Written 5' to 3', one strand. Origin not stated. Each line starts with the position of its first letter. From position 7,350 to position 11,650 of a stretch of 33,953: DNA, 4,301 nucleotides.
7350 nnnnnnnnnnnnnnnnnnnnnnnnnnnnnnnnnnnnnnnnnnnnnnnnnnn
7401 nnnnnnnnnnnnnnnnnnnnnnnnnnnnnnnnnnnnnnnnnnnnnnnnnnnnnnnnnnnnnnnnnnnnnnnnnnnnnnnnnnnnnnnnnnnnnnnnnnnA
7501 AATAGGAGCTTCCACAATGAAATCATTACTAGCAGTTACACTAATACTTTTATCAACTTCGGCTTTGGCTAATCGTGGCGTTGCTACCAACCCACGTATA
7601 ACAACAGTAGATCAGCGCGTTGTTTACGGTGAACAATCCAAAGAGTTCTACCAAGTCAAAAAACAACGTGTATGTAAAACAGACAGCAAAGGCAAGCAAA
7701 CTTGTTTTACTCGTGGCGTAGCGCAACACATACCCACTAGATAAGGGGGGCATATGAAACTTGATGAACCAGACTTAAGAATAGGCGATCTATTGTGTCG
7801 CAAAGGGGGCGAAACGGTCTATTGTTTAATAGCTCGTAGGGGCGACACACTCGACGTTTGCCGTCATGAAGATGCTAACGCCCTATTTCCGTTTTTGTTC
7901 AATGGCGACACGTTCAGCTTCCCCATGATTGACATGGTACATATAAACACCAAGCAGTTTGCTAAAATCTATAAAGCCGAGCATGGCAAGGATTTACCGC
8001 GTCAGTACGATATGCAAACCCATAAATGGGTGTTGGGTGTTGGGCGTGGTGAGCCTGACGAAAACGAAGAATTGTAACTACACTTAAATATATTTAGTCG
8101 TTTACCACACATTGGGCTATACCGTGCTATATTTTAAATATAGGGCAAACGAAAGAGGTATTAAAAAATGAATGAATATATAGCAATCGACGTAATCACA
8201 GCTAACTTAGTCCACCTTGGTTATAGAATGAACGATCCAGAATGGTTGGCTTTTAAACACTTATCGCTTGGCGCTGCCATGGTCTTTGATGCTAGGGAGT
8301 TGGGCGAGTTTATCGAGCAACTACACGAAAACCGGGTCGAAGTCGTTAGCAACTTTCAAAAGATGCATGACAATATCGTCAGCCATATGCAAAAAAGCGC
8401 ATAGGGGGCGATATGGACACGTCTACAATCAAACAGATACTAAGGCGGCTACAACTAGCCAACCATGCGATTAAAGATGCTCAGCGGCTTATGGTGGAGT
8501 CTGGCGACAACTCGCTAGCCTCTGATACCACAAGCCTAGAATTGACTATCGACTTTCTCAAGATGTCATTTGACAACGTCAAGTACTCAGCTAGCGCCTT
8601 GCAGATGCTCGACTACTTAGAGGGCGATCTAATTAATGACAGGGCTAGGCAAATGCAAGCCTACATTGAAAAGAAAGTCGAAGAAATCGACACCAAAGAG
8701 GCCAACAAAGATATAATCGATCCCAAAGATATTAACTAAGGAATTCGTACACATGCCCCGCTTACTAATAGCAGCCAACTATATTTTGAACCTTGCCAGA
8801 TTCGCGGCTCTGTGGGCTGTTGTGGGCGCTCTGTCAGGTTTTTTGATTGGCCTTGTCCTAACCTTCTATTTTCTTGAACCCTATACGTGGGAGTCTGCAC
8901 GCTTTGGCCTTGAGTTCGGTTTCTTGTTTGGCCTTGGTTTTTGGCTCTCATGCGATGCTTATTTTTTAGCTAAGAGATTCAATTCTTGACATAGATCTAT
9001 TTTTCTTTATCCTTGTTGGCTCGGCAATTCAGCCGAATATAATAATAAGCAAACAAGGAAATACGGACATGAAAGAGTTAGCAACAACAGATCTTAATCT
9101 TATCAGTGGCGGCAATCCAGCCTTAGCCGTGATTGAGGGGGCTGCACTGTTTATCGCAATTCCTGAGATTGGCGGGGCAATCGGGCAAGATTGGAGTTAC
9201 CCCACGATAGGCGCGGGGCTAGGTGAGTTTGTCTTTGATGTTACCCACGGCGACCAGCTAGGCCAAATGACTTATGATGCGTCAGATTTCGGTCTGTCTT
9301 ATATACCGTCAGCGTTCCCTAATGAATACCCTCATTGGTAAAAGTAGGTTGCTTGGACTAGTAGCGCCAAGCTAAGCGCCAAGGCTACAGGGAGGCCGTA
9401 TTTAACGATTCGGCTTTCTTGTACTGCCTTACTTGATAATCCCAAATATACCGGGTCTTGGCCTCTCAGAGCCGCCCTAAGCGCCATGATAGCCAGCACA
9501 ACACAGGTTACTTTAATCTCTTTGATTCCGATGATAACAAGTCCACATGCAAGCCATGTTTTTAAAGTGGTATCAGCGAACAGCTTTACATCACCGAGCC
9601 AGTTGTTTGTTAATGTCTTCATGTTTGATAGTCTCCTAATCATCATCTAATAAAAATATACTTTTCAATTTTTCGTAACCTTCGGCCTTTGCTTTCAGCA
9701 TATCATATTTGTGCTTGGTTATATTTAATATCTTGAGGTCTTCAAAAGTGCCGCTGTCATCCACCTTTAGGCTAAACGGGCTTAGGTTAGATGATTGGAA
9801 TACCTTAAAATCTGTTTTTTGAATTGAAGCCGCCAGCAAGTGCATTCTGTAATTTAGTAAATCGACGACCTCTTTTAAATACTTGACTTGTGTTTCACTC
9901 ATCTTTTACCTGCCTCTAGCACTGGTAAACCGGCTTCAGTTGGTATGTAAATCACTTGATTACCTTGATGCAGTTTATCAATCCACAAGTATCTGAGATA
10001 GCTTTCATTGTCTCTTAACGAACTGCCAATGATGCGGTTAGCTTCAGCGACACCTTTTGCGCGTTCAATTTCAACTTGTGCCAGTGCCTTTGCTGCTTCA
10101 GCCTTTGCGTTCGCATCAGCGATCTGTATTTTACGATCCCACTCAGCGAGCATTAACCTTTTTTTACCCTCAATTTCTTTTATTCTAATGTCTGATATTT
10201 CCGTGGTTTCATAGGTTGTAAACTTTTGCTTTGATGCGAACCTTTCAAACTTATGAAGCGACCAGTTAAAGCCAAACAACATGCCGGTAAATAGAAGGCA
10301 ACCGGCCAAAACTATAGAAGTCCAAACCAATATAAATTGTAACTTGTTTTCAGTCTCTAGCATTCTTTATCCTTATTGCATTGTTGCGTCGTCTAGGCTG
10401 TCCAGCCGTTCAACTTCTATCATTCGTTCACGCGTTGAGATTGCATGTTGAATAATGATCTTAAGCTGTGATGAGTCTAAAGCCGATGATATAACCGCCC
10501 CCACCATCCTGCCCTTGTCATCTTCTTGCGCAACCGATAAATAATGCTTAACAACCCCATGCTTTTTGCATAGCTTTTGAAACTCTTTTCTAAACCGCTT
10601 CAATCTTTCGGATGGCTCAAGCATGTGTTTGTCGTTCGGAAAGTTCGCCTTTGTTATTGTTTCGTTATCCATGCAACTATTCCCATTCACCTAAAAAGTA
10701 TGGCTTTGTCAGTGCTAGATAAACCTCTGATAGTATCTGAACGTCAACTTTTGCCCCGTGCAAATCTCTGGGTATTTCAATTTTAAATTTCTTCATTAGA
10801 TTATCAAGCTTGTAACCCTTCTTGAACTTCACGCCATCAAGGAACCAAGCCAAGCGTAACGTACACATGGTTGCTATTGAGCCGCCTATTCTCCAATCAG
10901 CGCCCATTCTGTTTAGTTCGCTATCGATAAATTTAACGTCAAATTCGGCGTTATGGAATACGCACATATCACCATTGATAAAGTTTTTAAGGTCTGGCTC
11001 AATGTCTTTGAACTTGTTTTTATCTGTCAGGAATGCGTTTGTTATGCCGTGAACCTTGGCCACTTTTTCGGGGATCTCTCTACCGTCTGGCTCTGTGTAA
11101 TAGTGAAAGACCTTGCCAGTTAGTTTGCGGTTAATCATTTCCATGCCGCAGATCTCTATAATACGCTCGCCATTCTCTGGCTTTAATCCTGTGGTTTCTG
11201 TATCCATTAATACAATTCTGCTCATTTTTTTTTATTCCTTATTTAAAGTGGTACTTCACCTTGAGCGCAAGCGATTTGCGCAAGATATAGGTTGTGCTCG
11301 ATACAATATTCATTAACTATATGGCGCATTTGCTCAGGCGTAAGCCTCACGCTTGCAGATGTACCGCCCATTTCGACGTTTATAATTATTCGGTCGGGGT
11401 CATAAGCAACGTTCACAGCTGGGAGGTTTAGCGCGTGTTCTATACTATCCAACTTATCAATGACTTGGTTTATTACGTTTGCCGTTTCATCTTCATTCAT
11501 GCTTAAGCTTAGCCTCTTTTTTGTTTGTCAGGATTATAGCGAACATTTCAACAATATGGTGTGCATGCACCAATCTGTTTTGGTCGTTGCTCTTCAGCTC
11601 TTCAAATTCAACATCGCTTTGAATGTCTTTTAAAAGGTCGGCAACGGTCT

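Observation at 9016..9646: Phage-borne double-glycine-leader (bacteriocin/microcin-type) peptide with its own promoter, convergent with a small polytopic membrane protein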

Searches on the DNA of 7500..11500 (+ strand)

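Call 6: search_dna_similar(query=window:7500-11500:+, collection=phages, mode=near, max_rows=20)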
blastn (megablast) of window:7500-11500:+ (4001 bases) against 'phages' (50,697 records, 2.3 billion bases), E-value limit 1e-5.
No match.

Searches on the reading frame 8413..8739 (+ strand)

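Call 4: search_protein_families(library=pfam, proteins=[window:8413-8739:+], max_evalue=1)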
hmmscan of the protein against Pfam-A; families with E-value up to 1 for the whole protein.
window:8413-8739:+ (108 aa): 1 family
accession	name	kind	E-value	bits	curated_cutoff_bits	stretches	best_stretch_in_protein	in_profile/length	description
PF05951.18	Peptidase_M15_2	-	0.18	12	27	1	53-102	25-74/153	Bacterial protein of unknown function (DUF882)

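Call 20: search_protein_families(library=phrogs, proteins=[window:8413-8739:+], max_evalue=0.01)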
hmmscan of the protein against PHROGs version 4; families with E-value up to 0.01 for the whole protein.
window:8413-8739:+ (108 aa): 0 families

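Call 109: search_protein_families(library=padloc, proteins=[window:8413-8739:+], max_evalue=0.01)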
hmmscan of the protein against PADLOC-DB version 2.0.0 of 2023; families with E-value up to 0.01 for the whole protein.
window:8413-8739:+ (108 aa): 0 families
